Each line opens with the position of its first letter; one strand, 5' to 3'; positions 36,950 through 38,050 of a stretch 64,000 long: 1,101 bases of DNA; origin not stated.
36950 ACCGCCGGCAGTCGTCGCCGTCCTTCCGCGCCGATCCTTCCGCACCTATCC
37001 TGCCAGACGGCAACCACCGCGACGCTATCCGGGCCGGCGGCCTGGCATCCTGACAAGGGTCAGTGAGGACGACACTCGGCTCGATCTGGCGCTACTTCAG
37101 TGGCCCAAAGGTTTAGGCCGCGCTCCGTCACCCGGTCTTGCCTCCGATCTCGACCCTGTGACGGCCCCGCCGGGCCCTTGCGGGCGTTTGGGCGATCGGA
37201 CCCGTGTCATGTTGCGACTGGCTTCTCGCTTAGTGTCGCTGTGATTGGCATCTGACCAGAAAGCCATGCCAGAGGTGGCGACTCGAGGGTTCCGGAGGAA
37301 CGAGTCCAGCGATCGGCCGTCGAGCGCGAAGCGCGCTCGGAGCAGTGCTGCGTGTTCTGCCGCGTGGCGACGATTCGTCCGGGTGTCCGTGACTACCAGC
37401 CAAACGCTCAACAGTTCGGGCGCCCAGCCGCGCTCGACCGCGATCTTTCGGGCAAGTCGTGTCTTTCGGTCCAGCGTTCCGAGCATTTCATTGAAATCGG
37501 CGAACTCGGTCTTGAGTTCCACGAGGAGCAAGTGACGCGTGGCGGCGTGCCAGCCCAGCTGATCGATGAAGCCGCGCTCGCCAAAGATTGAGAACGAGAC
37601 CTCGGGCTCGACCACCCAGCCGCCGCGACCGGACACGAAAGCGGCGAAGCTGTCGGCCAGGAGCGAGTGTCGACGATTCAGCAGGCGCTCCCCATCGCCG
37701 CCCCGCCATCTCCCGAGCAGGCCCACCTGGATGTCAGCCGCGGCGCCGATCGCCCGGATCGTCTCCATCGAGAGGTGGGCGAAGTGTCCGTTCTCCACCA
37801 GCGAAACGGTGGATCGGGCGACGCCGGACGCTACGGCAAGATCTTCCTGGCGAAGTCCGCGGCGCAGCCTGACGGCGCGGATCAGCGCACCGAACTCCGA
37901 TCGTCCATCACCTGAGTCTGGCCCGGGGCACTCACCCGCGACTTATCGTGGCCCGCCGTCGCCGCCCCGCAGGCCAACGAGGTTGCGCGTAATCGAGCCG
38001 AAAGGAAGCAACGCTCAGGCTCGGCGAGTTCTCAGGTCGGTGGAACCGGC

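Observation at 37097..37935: Two stand-alone paralogs: XRE HTH fused to a PD-(D/E)xK-like domain, with a conserved 5' leader and N-terminus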

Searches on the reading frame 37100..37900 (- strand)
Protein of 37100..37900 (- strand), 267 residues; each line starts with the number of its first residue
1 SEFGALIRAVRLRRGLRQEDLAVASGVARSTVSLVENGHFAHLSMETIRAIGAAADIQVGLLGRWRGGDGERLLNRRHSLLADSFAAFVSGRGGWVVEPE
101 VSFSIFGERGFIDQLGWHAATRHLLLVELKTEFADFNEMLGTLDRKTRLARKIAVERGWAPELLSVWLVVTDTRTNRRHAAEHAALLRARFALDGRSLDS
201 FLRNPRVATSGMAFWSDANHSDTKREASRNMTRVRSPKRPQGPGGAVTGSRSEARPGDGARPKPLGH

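Call 9: search_protein_families(library=pfam, proteins=[window:37100-37900:-], max_evalue=1)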
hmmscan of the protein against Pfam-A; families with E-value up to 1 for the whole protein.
window:37100-37900:- (267 aa): 7 families
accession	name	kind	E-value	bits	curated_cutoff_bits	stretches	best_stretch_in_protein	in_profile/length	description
PF01381.28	HTH_3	-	9.3e-09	35.6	23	1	7-53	1-46/55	Helix-turn-helix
PF13560.12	HTH_31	-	1.3e-08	35.4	27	1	2-53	1-52/64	Helix-turn-helix domain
PF13744.12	HTH_37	-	2.3e-05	24.5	27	1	3-58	19-78/80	Helix-turn-helix domain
PF13443.12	HTH_26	-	0.002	18.8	22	1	10-60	5-55/63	Cro/C1-type HTH DNA-binding domain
PF13413.12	HTH_25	-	0.019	15.2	24.6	1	7-46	2-41/62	Helix-turn-helix domain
PF13613.12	HTH_Tnp_4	-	0.048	13.7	27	1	9-33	13-37/53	Helix-turn-helix of DDE superfamily endonuclease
PF00356.27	LacI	-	0.053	13.8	27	1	20-55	4-38/46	Bacterial regulatory proteins, lacI family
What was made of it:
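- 37742..37882 (-): XRE-type helix-turn-helix of gene 1. Pfam HTH_3 E 9e-9, 35.6 bits against a cut-off of 23 (call 9).
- Closest known: OmpR/PhoB- and SARP-type activators. Different: The proteins here are XRE-type HTH (call 9).
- Checked: Pfam HTH_3 scores 35.6 and 35.4 bits against a cut-off of 23 (call 9).
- XRE HTH domains scoring above Pfam thresholds (call 9) are overwhelmingly sequence-specific transcription factors.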

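Call 10: search_protein_families(library=ncbifam, proteins=[window:37100-37900:-], max_evalue=1)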
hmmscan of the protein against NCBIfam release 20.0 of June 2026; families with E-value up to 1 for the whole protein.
window:37100-37900:- (267 aa): 8 families
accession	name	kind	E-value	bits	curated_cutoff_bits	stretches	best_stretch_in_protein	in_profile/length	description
TIGR03070.1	couple_hipB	subfamily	5.5e-10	39.1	71.65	1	2-40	2-40/58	type II toxin-antitoxin system Y4mF family antitoxin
NF046032.1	TransRegSlrRBacil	equivalog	0.00034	20.7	250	1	4-59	3-58/149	HTH-type transcriptional regulator SlrR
NF006015.0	PRK08154.1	subfamily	0.019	14.2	204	1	2-59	30-86/314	anaerobic benzoate catabolism transcriptional regulator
NF047948.1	male_kill_WMK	equivalog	0.024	14.1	300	1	5-53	165-212/300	WO male-killing family protein Wmk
TIGR00270.2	TIGR00270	equivalog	0.12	12.2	110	1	2-39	75-112/159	multiprotein bridging factor aMBF1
TIGR03830.1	CxxCG_CxxCG_HTH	subfamily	0.13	12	61.8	1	5-43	68-107/127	type II TA system antitoxin MqsA family protein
NF041951.1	phage_RstR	subfamily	0.17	12.2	80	1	3-56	3-55/108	RstR family transcriptional repressor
NF007271.0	PRK09726.1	equivalog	0.22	11.5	79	1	7-48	17-57/88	type II toxin-antitoxin system antitoxin HipB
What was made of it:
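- The NCBIfam antitoxin models score far below cut-off: 39 against 71.65 bits (call 10).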

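Call 14: find_homologous_proteins(query=window:37100-37900:-)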
Query window:37100-37900:- (267 aa): 537 proteins with E <= 0.001 among 4956 candidates; the best 120 are listed.
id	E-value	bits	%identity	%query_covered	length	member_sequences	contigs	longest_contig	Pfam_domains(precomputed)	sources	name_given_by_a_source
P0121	1.3e-142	492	100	84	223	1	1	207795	-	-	-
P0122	2.9e-102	360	65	96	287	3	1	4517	PF13744.13,PF01381.29,PF13560.13,PF13443.13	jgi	jgi:transcriptional regulator with XRE-family HTH domain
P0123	5.1e-102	359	64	99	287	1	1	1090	PF13744.13,PF01381.29,PF13560.13,PF13443.13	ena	-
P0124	3.6e-100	353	64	99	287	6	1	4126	PF13744.13,PF01381.29,PF13560.13,PF13443.13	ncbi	-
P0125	1.2e-96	342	68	88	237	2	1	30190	PF13744.13,PF01381.29,PF13560.13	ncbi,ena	ncbi:MAG: helix-turn-helix transcriptional regulator [Candidatus Limnocylindrales bacterium]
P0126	2.8e-96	340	62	96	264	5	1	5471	PF13744.13,PF00356.28,PF01381.29,PF13560.13,PF13443.13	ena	-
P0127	1.7e-95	338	59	97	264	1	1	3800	PF00356.28,PF01381.29,PF13560.13,PF13443.13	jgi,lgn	jgi:transcriptional regulator with XRE-family HTH domain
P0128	2.9e-94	334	63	90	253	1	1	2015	PF00356.28,PF01381.29,PF13560.13,PF13443.13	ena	-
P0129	4.7e-94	333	61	94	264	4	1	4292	PF00356.28,PF01381.29,PF13560.13,PF13443.13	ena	-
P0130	1.4e-93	331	68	84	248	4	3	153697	PF13744.13,PF12844.14,PF01381.29,PF13560.13,PF13443.13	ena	-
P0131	4.0e-93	330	63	96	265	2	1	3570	PF01381.29,PF13560.13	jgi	jgi:transcriptional regulator with XRE-family HTH domain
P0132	5.2e-93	330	61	97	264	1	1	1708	PF01381.29,PF13560.13,PF13443.13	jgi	jgi:transcriptional regulator with XRE-family HTH domain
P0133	6.1e-93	329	59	92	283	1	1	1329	PF01381.29,PF13560.13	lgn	-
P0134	6.6e-93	329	60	97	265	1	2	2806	PF13744.13,PF01381.29,PF13560.13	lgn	-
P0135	7.0e-93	329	59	94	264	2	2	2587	PF00356.28,PF01381.29,PF13560.13,PF13443.13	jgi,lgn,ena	-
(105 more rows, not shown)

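Call 23: find_related_loci(query=A2, collection=genome_contigs, flank=6000)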
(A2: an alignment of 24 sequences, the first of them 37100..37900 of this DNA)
Query A2 (267 aa) in genome_contigs; peptide patterns used: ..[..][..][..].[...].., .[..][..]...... (x = any residue, [..] = any of these).
187 stretches matched a pattern; 47 encode a relative of the query (tblastn E <= 1e-3); 47 distinct loci.
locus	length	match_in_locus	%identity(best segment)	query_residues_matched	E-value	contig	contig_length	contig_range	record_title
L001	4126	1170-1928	65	1-257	4e-105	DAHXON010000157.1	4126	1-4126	MAG TPA_asm: Chloroflexi bacterium isolate clean318 NODE_157_length_4126_cov_1.971845, whole genome shotgun sequence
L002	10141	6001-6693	68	3-238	1e-101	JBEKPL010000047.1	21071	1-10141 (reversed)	MAG: Candidatus Limnocylindrales bacterium isolate SPRUCE 463 SPRUCE_463_47, whole genome shotgun sequence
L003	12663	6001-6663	66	3-223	4e-97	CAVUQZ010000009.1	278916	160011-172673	MAG: uncultured Chloroflexia bacterium isolate MFD01299.bin.2.22 genome assembly, contig: contig_49185, whole genome sho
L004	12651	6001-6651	68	3-219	4e-96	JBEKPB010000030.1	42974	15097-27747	MAG: Candidatus Limnocylindrales bacterium isolate SPRUCE 454 SPRUCE_454_30, whole genome shotgun sequence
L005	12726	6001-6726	58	1-254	5e-93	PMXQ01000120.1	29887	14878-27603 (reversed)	MAG: Chloroflexi bacterium isolate fen_1024 73.20110800_E1D.46_contig_5360, whole genome shotgun sequence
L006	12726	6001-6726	61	2-257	5e-92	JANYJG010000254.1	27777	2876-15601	MAG: Chloroflexi bacterium isolate GL140_3_metabinner_70 GL140_3_k141_859330, whole genome shotgun sequence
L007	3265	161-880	60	20-248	3e-92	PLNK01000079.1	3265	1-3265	MAG: Chloroflexi bacterium isolate fen_1071 73.20120800_E2D.21_contig_31149, whole genome shotgun sequence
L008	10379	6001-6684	62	3-230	8e-91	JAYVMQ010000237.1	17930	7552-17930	MAG: Chloroflexota bacterium isolate GL61_DN_concoct_98_sub GL61_DN_concoct_98_sub_236, whole genome shotgun sequence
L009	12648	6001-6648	66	3-219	8e-91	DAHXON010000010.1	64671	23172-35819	MAG TPA_asm: Chloroflexi bacterium isolate clean318 NODE_10_length_64671_cov_3.613447, whole genome shotgun sequence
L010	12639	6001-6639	64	7-219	6e-90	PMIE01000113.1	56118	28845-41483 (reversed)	MAG: Chloroflexi bacterium isolate fen_1053 73.20120600_E3D.99_contig_10401, whole genome shotgun sequence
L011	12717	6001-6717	59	3-241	1e-89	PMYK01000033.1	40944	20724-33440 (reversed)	MAG: Chloroflexi bacterium isolate fen_1029 73.20110800_E2D.56_contig_9855, whole genome shotgun sequence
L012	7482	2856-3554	60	3-245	5e-89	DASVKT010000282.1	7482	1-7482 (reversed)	MAG TPA_asm: Candidatus Limnocylindrales bacterium isolate SMAG_U3053 k141_381406, whole genome shotgun sequence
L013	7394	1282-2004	57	3-250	8e-89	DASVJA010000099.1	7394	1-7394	MAG TPA_asm: Candidatus Limnocylindrales bacterium isolate SMAG_U3007 k141_615903, whole genome shotgun sequence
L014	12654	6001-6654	63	2-219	9e-89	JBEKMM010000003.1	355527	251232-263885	MAG: Candidatus Limnocylindrales bacterium isolate SPRUCE 394 SPRUCE_394_3, whole genome shotgun sequence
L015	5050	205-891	62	3-228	3e-88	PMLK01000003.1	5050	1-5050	MAG: Chloroflexi bacterium isolate fen_1039 73.20120600_E1D.124_contig_71810, whole genome shotgun sequence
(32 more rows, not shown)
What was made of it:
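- There are several copies per genome (call 23).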

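Call 54: find_encoding_contigs(protein=P0130, flank=8000, max_places=3)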
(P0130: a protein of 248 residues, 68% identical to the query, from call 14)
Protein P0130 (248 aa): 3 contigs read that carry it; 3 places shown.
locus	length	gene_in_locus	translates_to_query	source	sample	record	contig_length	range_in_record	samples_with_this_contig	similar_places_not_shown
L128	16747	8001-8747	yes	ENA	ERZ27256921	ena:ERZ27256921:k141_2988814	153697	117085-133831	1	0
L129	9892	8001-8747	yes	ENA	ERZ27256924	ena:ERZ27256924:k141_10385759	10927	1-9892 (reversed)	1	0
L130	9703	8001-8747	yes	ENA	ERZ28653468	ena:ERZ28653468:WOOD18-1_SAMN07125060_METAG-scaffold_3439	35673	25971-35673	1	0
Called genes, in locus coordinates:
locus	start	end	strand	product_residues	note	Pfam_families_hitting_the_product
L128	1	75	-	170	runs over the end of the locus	-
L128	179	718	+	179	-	-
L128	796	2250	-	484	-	PF00083:Sugar_tr, PF07690:MFS_1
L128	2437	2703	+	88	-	-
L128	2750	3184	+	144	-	-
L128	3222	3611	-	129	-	-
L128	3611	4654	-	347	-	PF00070:Pyr_redox (faint), PF00890:FAD_binding_2 (weak), PF07992:Pyr_redox_2, PF13738:Pyr_redox_3 (faint)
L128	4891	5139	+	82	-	-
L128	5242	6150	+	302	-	PF11738:DUF3298 (weak)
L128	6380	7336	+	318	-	PF00175:NAD_binding_1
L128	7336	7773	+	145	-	-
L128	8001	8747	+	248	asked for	PF12844:HTH_19 (weak), PF13560:HTH_31, PF13744:HTH_37, PF01381:HTH_3, PF13443:HTH_26 (weak)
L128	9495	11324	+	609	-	-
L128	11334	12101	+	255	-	PF00117:GATase, PF07722:Peptidase_C26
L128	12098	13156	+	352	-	PF02885:Glycos_trans_3N, PF00591:Glycos_transf_3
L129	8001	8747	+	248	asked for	PF12844:HTH_19 (weak), PF13560:HTH_31, PF13744:HTH_37, PF01381:HTH_3, PF13443:HTH_26 (weak)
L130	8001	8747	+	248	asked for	PF12844:HTH_19 (weak), PF13560:HTH_31, PF13744:HTH_37, PF01381:HTH_3, PF13443:HTH_26 (weak)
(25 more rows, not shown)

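Call 59: search_protein_families(library=padloc, proteins=[window:37100-37900:-], max_evalue=1)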
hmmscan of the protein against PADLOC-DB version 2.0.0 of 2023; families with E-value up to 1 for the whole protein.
window:37100-37900:- (267 aa): 8 families
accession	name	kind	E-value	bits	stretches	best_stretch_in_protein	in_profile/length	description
PDLC02926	HTH_VI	-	5.8e-07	27.7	1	3-62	2-60/92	-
PDLC03664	Control_protein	-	6.9e-06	24.4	1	2-58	13-68/74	control protein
PDLC04142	capH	-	0.00018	20.5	1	3-56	7-59/103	capH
PDLC03665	Control_protein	-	0.00019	19.6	1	3-58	9-64/77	control protein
PDLC03668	Control_protein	-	0.0017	16.9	1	6-37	12-43/79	control protein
PDLC03953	RmrA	-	0.0042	14.3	1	4-57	7-59/373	-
PDLC03949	RmrA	-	0.0072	13.2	1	8-57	8-56/363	-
PDLC03666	Control_protein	-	0.025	13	1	3-68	7-71/77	control protein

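Call 60: search_protein_families(library=phrogs, proteins=[window:37100-37900:-], max_evalue=1)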
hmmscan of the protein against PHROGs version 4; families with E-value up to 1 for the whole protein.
window:37100-37900:- (267 aa): 18 families
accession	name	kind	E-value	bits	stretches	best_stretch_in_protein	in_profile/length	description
phrog_5823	-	transcription regulation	1.1e-07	32.4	1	2-61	6-65/404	transcriptional regulator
phrog_8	-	transcription regulation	7.2e-06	26.7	1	8-57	165-210/346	transcriptional regulator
phrog_3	-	transcription regulation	1.9e-05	25.7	1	3-62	89-146/430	transcriptional repressor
phrog_1373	-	transcription regulation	3.2e-05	25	1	4-59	65-119/166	transcriptional regulator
phrog_6288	-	unknown function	4.3e-05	24.3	1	3-52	30-79/322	-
phrog_7241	-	transcription regulation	0.00022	22.3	1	6-59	65-117/122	transcriptional regulator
phrog_2339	-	DNA, RNA and nucleotide metabolism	0.00028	21.8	1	8-59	31-82/98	HTH DNA binding protein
phrog_2328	-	transcription regulation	0.00071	20.4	1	7-56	20-68/128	transcriptional repressor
phrog_2439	-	transcription regulation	0.00082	19.3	1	4-59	9-63/367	transcriptional regulator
phrog_955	-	DNA, RNA and nucleotide metabolism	0.0016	19.2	1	3-41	25-63/142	HTH DNA binding protein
phrog_38027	-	transcription regulation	0.0022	19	1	7-60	73-125/143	transcriptional repressor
phrog_2104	-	unknown function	0.013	16.7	1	7-38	44-75/103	-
phrog_6831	-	transcription regulation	0.032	15.2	1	13-51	16-54/68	transcriptional regulator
phrog_32768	-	unknown function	0.032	13.9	1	3-54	10-61/446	-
phrog_2967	-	transcription regulation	0.19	12.2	1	2-50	10-57/225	transcriptional regulator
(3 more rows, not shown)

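Call 80: search_protein_families(library=pfam, proteins=[L005:11284-11964:+, L011:4630-5574:-, L014:6988-9534:+], max_evalue=0.001)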
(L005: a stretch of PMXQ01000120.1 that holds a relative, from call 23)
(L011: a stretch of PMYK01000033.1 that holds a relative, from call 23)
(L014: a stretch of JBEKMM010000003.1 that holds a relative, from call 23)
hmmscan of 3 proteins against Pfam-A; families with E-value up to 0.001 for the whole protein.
L005:11284-11964:+ (227 aa): 7 families
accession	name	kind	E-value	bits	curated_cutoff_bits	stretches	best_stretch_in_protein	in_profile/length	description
PF12836.13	HHH_3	-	3.2e-14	53.2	27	1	166-224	5-64/65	Helix-hairpin-helix motif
PF10531.15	SLBB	-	7.2e-09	35.8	27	1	85-121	1-37/55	SLBB domain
PF03934.19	T2SSK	-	2.3e-08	34.7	24.2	1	167-216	1-52/63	Type II secretion system (T2SS), protein K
PF00633.29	HHH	-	4.1e-08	33.1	24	1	167-193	3-29/30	Helix-hairpin-helix motif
PF14520.12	HHH_5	-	6.8e-06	26.9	27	0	168-194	28-54/57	Helix-hairpin-helix domain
PF14579.12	HHH_6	-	0.0002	21.9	25.6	1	178-224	28-75/90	Helix-hairpin-helix motif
PF22461.2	SLBB_2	-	0.00028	21.4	27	1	86-119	3-38/79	SLBB domain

L011:4630-5574:- (315 aa): 1 family
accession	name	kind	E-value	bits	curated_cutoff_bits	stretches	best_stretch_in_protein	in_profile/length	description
PF01863.23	YgjP-like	-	6.4e-46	157.4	26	1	83-303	1-207/207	YgjP-like, metallopeptidase domain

L014:6988-9534:+ (849 aa): 4 families
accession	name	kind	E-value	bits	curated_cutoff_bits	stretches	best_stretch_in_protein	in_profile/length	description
PF13603.12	tRNA-synt_1_2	-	7.8e-63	211.8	25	1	229-423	2-184/185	Leucyl-tRNA synthetase, editing domain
PF00133.28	tRNA-synt_1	-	4.7e-48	164.4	22.7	2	21-213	2-205/414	tRNA synthetases class I (I, L, M and V)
PF09334.17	tRNA-synt_1g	-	6.9e-25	88.1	20.1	1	46-191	4-148/391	tRNA synthetases class I (M)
PF08264.19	Anticodon_1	-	2.5e-18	66.8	25.1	1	684-806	2-139/148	Anticodon-binding domain of tRNA ligase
